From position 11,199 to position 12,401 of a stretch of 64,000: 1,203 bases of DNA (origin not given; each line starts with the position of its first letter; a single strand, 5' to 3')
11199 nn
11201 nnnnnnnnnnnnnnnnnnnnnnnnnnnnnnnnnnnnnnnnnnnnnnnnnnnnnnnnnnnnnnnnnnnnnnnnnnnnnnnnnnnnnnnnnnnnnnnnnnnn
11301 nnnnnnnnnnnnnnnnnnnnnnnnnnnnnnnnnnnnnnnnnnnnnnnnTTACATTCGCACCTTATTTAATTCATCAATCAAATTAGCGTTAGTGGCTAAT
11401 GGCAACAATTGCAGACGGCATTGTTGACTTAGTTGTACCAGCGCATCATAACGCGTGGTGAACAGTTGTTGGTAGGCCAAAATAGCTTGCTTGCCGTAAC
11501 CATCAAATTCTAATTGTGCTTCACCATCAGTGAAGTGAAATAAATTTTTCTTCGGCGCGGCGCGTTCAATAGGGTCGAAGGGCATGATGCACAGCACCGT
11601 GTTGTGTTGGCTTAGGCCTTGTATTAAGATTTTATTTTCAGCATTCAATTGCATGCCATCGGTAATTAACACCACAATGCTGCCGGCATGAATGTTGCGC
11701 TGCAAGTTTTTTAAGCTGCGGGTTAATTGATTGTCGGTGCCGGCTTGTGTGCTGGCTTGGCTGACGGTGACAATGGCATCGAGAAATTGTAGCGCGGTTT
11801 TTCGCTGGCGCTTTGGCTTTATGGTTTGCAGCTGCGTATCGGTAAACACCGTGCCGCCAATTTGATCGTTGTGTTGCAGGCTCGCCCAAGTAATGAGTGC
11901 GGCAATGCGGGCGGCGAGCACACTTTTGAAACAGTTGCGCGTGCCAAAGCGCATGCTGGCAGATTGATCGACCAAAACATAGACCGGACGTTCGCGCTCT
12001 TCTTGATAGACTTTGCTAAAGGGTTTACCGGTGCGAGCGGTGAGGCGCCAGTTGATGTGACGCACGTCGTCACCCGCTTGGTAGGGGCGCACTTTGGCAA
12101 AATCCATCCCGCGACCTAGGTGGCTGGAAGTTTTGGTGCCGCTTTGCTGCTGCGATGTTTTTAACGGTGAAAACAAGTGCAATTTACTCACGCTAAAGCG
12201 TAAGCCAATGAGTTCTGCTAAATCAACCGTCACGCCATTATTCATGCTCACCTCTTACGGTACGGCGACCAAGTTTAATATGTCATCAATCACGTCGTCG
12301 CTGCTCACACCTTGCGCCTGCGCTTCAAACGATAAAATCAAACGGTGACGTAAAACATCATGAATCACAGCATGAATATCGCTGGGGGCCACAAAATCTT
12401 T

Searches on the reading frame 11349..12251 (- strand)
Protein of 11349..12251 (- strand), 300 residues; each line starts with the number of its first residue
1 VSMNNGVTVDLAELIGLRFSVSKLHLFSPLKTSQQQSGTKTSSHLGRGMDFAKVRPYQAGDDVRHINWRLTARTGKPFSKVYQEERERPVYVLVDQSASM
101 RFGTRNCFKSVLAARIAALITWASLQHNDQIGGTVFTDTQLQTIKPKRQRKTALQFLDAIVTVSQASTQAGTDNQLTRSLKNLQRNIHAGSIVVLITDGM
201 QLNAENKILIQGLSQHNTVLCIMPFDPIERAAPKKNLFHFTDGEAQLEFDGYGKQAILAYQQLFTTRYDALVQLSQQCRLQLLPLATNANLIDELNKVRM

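Call 41: search_protein_families(library=pfam, proteins=[window:11349-12251:-], max_evalue=0.00001)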
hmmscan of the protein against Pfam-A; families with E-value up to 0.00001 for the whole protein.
window:11349-12251:- (300 aa): 2 families
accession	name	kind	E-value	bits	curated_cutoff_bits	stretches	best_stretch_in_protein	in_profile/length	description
PF01882.25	DUF58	-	2.6e-37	128.6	23.4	1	54-246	2-190/216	Protein of unknown function DUF58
PF13519.12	VWA_2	-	6e-08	33.7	27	1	91-199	2-106/107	von Willebrand factor type A domain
